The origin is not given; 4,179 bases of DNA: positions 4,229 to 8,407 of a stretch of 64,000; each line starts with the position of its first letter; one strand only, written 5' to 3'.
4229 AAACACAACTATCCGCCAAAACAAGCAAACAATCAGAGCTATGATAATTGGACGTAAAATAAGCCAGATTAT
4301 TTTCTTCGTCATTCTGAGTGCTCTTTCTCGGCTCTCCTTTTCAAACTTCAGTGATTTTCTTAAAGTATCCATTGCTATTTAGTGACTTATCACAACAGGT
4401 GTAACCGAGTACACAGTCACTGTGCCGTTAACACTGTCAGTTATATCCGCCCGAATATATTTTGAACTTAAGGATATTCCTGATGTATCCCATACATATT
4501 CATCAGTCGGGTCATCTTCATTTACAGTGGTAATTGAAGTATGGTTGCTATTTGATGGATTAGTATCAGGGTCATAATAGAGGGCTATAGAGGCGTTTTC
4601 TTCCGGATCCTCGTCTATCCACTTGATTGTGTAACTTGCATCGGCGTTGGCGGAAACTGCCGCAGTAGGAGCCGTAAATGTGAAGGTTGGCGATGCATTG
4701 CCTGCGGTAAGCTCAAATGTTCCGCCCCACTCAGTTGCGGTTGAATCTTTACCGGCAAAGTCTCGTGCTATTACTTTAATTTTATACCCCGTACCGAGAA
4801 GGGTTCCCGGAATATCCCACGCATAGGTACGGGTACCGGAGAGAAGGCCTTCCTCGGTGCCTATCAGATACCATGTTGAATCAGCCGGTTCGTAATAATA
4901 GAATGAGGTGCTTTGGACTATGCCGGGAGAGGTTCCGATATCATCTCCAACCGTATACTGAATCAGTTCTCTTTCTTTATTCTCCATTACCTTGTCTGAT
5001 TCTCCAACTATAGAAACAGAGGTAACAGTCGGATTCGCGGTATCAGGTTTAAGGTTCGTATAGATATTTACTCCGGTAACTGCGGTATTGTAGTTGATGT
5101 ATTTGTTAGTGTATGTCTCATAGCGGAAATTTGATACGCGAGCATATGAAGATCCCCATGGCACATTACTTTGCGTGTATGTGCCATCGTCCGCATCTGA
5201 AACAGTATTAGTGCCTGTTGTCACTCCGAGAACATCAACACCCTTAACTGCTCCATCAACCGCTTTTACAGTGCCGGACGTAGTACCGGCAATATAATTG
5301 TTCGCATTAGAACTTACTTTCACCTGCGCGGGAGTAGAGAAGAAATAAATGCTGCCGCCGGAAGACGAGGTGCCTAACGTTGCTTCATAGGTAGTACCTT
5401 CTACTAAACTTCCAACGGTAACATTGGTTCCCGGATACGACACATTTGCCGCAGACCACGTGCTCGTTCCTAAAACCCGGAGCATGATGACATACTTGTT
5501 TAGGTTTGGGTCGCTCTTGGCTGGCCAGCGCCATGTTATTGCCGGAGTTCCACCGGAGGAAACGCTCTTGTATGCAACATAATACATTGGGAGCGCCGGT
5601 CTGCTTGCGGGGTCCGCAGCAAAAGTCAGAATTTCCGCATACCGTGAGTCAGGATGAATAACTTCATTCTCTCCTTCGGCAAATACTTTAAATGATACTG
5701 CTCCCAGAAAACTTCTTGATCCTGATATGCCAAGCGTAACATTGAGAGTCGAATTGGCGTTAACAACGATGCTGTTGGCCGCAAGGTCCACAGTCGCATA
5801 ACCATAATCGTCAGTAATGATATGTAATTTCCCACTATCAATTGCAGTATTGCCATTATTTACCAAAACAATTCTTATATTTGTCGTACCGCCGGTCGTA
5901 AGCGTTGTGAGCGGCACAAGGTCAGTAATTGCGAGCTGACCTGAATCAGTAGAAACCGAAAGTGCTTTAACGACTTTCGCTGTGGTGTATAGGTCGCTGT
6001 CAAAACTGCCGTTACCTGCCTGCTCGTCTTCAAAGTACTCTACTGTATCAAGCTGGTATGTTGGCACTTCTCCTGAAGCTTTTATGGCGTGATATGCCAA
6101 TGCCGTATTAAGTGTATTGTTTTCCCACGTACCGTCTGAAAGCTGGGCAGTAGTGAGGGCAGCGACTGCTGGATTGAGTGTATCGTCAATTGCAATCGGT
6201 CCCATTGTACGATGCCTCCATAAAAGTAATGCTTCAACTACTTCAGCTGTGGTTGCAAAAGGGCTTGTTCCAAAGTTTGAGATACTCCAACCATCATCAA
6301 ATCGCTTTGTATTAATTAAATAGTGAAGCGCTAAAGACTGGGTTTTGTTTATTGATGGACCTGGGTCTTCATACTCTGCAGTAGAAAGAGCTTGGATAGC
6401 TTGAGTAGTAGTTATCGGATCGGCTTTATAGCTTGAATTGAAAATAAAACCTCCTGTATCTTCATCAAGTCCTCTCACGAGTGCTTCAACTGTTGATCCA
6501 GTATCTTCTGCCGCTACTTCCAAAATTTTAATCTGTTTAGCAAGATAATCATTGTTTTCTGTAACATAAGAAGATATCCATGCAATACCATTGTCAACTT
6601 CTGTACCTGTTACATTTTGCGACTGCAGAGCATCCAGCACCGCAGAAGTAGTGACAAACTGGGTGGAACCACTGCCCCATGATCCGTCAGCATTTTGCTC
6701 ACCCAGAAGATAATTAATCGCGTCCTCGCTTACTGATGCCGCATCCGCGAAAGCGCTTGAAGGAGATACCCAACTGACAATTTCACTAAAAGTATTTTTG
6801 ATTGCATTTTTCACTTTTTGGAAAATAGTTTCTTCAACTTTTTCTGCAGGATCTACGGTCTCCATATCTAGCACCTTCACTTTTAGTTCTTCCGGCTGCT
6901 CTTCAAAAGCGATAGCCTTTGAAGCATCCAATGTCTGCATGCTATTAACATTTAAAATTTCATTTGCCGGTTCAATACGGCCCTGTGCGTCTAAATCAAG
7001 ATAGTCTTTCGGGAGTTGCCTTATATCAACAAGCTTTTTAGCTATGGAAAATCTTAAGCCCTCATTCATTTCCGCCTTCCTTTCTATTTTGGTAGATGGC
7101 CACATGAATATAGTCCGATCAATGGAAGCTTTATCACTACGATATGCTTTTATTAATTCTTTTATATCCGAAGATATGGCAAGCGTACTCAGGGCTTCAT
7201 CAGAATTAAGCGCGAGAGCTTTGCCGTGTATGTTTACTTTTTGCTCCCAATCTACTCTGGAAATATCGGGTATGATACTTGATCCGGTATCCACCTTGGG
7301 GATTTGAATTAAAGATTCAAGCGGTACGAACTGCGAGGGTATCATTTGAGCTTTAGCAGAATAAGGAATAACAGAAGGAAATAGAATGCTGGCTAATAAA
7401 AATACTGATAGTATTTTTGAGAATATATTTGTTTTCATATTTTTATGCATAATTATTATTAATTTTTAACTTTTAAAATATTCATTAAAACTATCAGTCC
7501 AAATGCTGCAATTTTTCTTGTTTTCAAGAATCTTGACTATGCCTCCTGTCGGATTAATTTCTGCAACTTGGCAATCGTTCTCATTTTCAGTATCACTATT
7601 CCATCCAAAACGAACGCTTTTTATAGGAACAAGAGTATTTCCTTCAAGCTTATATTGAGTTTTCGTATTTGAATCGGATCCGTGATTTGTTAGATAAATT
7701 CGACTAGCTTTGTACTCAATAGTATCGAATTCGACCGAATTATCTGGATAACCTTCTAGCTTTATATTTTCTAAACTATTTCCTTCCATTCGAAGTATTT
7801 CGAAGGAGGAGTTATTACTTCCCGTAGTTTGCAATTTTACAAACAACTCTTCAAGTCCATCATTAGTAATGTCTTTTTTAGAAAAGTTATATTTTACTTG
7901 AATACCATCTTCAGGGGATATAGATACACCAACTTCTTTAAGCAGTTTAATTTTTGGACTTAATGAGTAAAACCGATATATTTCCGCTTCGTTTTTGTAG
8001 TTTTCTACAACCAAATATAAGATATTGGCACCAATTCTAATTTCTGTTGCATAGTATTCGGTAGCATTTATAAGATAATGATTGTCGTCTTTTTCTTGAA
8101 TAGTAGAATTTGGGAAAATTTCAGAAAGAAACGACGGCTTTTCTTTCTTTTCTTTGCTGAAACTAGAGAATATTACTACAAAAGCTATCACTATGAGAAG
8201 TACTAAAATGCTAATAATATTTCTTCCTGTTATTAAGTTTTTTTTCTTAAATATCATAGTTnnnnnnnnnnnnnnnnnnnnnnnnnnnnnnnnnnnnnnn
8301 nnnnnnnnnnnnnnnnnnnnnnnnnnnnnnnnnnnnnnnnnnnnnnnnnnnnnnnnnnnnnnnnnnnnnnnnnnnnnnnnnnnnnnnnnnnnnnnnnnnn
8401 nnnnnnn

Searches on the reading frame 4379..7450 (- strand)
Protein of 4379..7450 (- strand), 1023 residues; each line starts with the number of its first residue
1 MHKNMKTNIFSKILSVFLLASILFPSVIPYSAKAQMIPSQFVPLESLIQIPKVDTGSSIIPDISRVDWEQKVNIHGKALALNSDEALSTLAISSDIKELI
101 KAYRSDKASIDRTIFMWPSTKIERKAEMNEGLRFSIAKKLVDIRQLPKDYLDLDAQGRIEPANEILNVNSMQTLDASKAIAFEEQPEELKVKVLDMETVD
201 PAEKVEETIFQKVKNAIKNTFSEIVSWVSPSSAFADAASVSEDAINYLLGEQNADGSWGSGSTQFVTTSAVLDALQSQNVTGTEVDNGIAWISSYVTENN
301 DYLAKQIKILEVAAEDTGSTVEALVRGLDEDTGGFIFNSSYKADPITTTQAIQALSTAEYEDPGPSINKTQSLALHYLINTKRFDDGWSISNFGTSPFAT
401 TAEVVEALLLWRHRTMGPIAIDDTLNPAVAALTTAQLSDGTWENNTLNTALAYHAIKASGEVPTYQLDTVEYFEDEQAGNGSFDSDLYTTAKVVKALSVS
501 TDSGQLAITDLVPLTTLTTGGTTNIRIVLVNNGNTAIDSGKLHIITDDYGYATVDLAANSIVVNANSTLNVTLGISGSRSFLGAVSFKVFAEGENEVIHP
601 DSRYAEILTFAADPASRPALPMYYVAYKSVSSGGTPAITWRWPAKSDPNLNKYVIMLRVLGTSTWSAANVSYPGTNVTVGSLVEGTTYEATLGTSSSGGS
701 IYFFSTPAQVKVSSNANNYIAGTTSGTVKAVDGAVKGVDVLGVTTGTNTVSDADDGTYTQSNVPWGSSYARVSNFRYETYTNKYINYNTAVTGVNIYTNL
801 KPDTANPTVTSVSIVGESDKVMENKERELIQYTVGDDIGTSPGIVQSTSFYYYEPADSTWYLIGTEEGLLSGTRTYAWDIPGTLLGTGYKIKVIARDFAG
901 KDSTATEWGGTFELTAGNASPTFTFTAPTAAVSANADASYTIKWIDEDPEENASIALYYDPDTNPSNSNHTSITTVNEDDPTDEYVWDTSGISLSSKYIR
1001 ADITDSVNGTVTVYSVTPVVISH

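Call 3: search_protein_families(library=pfam, proteins=[window:4379-7450:-], max_evalue=1)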
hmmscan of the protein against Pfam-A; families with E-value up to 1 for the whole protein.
window:4379-7450:- (1023 aa): 2 families
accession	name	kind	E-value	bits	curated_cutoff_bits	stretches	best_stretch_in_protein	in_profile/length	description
PF00041.27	fn3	-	0.01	16.5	25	1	637-709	17-82/84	Fibronectin type III domain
PF25059.1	FN3_DSCAM-DSCAML_C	-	0.059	14.1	39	0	649-700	19-70/89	DSCAM/DSCAML C-terminal Fn3-like domain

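Call 4: search_protein_families(library=ncbifam, proteins=[window:4379-7450:-], max_evalue=1)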
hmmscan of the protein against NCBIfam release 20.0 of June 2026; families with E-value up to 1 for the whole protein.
window:4379-7450:- (1023 aa): 5 families
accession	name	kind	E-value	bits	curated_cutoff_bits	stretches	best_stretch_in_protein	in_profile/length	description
TIGR01787.1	squalene_cyclas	subfamily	1.2e-07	30.8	322.7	3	236-294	456-519/622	squalene/oxidosqualene cyclases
TIGR01507.1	hopene_cyclase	equivalog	9.9e-07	27.5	431.1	1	233-297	468-536/640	squalene--hopene cyclase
NF053823.1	SCO2321_fam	equivalog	0.00017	20.6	300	2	343-455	99-200/405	SCO2321 family membrane protein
NF040904.1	PhrA_Strep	subfamily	0.037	14.2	40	1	6-35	3-32/56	PhrA family quorum-sensing system peptide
TIGR03463.1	osq_cycl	subfamily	0.18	10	851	0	242-277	528-576/634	2,3-oxidosqualene cyclase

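Call 59: search_protein_families(library=padloc, proteins=[window:4379-7450:-], max_evalue=0.01)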
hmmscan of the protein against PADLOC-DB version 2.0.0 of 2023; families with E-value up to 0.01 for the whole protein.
window:4379-7450:- (1023 aa): 0 families

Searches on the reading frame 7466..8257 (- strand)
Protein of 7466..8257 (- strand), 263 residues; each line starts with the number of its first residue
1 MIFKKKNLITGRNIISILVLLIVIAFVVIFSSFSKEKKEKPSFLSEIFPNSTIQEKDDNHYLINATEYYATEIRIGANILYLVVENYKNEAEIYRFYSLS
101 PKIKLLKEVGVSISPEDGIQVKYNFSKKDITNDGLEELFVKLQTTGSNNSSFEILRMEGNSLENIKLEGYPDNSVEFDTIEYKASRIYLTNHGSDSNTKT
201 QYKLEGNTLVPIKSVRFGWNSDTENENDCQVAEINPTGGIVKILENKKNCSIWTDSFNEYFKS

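Call 3: search_protein_families(library=pfam, proteins=[window:7466-8257:-], max_evalue=1)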
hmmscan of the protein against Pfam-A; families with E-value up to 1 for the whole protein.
window:7466-8257:- (263 aa): 3 families
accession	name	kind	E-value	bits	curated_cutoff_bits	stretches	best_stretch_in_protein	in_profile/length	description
PF22405.2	STIV-like_capsid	-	0.053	13.6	26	1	182-248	23-89/148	Sulfolobus turreted icosahedral virus 1-like, major capsid protein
PF21440.4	aSelB_III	-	0.077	13.5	19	0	91-130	14-52/108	Archaeal selenocysteine-specific elongation factor, domain III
PF16743.10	PliI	-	0.16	12.1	27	1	99-164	38-102/123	Periplasmic lysozyme inhibitor of I-type lysozyme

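Call 4: search_protein_families(library=ncbifam, proteins=[window:7466-8257:-], max_evalue=1)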
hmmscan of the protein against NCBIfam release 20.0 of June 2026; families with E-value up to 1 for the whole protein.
window:7466-8257:- (263 aa): 4 families
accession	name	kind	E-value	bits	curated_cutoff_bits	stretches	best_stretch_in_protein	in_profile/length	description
NF047539.1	XAC2610_fam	domain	0.023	15.2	35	1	128-213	4-88/89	XAC2610-related protein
NF046016.1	LMxysn_1693_fam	subfamily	0.025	14.6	70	1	5-70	2-61/150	LMxysn_1693 family intestinal colonization protein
NF041738.1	GG_III-CTERM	domain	0.15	12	22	1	14-35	4-25/28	GGIII-like transmembrane region-containing protein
NF049880.1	FvfA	exception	0.52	10.7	130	1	12-48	6-42/130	Francisella virulence factor A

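Call 59: search_protein_families(library=padloc, proteins=[window:7466-8257:-], max_evalue=0.01)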
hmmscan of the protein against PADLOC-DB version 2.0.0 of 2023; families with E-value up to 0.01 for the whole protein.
window:7466-8257:- (263 aa): 0 families

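Call 75: search_protein_families(library=ncbifam, proteins=[window:7466-8257:-], max_evalue=1)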
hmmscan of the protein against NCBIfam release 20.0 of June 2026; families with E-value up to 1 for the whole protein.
window:7466-8257:- (263 aa): 4 families
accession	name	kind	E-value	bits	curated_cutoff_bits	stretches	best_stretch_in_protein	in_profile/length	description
NF047539.1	XAC2610_fam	domain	0.023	15.2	35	1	128-213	4-88/89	XAC2610-related protein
NF046016.1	LMxysn_1693_fam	subfamily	0.025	14.6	70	1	5-70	2-61/150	LMxysn_1693 family intestinal colonization protein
NF041738.1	GG_III-CTERM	domain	0.15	12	22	1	14-35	4-25/28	GGIII-like transmembrane region-containing protein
NF049880.1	FvfA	exception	0.52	10.7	130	1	12-48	6-42/130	Francisella virulence factor A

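Call 78: search_solved_structures(query=A9, max_evalue=10, show_alignments=3)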
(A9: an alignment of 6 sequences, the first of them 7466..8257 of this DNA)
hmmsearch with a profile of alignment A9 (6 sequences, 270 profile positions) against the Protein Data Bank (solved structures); distinct sequences matched with E-value up to 10: 4.
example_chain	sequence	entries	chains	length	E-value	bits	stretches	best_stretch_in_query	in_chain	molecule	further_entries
6b7k_A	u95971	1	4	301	0.058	15.8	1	170-246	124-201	Endo-alpha-(1->5)-L-arabinanase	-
6mlt_A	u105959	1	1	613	0.31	13.4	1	134-161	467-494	Hemolysin-related protein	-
2z8r_A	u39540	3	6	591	1.2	11.5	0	139-222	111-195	YesW protein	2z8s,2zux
2zuy_A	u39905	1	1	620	1.8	10.9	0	140-175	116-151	YesX protein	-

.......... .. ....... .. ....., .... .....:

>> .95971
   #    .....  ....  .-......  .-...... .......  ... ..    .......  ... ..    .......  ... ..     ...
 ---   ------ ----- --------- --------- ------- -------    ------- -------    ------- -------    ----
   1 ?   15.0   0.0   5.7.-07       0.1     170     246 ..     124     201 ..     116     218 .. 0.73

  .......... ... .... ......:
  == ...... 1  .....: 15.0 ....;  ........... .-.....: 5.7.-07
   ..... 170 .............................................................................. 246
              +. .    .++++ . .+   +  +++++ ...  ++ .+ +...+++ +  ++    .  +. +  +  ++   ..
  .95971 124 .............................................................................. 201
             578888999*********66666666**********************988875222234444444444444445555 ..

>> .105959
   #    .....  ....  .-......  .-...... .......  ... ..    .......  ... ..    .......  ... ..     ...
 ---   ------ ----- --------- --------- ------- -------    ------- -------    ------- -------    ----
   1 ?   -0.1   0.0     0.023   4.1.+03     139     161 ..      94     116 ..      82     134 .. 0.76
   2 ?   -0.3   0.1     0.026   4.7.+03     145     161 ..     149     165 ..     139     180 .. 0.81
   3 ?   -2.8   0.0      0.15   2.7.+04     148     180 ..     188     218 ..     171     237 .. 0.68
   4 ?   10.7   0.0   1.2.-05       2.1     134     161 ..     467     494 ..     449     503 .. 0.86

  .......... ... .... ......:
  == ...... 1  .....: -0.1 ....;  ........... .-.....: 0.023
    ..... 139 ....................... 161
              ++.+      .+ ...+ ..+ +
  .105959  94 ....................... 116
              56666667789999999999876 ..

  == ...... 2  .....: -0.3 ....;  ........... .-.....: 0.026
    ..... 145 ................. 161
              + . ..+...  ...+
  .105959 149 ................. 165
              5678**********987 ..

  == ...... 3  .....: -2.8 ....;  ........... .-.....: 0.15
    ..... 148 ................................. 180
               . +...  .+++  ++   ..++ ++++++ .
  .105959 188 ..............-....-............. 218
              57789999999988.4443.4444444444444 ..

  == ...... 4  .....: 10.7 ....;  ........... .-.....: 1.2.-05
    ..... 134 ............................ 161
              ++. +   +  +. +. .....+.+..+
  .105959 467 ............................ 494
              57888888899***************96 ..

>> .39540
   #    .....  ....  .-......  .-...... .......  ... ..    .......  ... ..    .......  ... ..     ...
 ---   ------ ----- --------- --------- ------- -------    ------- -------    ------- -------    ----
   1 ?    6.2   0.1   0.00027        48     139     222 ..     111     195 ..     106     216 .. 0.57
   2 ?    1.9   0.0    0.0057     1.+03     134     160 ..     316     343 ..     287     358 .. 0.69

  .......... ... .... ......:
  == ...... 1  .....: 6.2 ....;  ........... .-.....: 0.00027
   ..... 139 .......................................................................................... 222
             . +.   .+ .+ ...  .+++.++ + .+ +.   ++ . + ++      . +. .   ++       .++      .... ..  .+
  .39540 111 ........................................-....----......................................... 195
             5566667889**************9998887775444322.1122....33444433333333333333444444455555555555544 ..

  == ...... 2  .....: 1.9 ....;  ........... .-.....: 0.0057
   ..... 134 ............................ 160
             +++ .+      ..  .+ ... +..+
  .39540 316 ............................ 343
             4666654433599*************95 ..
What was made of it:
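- On XAC2610/PliI-type peptidoglycan-hydrolase inhibitors (candidate for the 263-aa partner): A profile search of solved structures did not recover 4QTQ (call 78).
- The partner's similarity to XAC2610/PliI is below every curated cutoff, and a profile search of solved structures found only FG-GAP-type motifs (call 78).
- Tried and rejected: A profile of the partners against solved structures found only FG-GAP-type motif matches at E above 0.05 (call 78).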
